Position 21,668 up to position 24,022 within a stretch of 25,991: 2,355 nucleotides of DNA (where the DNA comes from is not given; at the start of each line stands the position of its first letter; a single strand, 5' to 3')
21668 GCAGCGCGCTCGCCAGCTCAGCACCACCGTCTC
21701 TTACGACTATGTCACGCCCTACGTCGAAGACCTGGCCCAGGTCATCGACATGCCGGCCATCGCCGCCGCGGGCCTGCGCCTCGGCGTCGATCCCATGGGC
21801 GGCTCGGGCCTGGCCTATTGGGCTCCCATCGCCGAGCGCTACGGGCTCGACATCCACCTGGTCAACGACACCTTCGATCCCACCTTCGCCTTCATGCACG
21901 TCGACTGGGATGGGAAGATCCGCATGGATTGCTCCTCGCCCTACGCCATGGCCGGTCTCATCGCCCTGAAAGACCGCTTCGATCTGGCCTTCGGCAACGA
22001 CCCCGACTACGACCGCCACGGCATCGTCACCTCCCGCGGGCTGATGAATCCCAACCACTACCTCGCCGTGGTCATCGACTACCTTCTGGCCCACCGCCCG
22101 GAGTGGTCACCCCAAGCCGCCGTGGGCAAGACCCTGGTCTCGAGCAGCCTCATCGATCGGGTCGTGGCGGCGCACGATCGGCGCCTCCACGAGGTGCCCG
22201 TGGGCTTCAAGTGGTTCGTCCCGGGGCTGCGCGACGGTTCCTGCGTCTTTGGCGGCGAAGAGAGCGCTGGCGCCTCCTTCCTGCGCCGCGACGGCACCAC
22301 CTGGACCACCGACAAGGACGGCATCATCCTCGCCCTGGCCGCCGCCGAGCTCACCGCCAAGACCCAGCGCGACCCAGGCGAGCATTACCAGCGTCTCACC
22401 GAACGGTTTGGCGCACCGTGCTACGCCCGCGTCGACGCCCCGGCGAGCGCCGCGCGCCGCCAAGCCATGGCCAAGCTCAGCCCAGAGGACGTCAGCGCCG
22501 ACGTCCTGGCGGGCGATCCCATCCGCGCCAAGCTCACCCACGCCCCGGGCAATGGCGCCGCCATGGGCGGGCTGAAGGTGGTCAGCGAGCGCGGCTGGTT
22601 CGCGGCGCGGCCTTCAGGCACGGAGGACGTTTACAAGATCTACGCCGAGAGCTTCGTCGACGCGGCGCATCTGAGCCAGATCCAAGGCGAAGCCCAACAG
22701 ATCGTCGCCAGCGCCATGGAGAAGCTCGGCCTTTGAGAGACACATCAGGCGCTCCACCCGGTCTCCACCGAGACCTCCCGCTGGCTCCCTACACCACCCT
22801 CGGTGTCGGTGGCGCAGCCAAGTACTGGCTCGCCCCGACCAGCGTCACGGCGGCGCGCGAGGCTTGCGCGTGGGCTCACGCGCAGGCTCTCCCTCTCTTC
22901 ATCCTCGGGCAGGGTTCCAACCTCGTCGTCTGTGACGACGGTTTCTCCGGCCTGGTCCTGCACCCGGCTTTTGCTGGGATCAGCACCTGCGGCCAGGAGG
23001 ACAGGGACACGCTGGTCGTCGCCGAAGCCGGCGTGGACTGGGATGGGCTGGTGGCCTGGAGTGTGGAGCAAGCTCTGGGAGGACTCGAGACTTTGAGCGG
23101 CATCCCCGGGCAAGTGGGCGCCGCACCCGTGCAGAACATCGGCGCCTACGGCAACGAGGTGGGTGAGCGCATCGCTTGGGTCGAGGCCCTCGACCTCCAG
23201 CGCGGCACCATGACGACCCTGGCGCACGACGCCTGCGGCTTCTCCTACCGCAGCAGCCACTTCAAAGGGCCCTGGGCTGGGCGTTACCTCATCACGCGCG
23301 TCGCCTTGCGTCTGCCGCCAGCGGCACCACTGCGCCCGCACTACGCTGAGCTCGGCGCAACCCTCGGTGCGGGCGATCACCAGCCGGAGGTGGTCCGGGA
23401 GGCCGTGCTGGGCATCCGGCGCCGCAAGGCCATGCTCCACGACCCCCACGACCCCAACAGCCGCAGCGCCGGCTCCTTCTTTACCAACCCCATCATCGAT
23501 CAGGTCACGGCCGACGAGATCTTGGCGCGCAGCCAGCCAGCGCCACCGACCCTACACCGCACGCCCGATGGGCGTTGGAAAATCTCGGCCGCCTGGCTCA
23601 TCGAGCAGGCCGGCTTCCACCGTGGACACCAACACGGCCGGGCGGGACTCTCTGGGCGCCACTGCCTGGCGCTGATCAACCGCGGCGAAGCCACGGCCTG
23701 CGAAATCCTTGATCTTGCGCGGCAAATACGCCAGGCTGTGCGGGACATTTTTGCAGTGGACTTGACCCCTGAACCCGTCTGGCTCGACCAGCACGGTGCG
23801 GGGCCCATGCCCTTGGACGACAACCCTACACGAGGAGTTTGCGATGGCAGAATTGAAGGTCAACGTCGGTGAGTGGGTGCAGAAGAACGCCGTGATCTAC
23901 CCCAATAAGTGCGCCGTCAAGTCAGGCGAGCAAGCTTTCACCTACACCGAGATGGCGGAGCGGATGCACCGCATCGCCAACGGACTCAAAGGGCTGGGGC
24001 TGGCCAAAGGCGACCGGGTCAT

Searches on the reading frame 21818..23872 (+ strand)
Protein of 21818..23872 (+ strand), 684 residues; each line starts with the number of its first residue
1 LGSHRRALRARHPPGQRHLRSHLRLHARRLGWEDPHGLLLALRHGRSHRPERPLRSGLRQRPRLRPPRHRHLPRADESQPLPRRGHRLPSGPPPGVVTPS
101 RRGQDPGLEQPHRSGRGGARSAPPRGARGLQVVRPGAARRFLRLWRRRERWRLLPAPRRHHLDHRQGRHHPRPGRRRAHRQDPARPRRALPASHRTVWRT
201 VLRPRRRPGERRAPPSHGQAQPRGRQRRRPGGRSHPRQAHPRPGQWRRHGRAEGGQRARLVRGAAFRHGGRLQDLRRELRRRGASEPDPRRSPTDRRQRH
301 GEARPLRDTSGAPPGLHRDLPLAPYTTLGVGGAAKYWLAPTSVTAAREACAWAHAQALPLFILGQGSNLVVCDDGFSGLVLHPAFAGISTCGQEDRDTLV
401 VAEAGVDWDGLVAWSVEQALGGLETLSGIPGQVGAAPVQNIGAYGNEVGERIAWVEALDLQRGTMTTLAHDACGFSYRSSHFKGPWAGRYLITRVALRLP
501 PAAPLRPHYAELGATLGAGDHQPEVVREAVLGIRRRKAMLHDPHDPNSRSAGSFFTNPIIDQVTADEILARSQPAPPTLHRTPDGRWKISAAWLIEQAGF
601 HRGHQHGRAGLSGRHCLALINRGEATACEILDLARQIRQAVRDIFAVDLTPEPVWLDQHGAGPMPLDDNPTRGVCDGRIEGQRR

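Call 75: search_protein_families(library=pfam, proteins=[window:21818-23872:+], max_evalue=0.001)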
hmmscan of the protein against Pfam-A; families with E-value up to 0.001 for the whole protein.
window:21818-23872:+ (684 aa): 2 families
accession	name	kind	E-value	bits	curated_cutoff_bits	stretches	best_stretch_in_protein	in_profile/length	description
PF02873.21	MurB_C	-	3.8e-24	85.2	27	1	526-655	2-98/99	UDP-N-acetylenolpyruvoylglucosamine reductase, C-terminal domain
PF01565.28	FAD_binding_4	-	2.2e-17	63.5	26.4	1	337-468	4-138/139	FAD binding domain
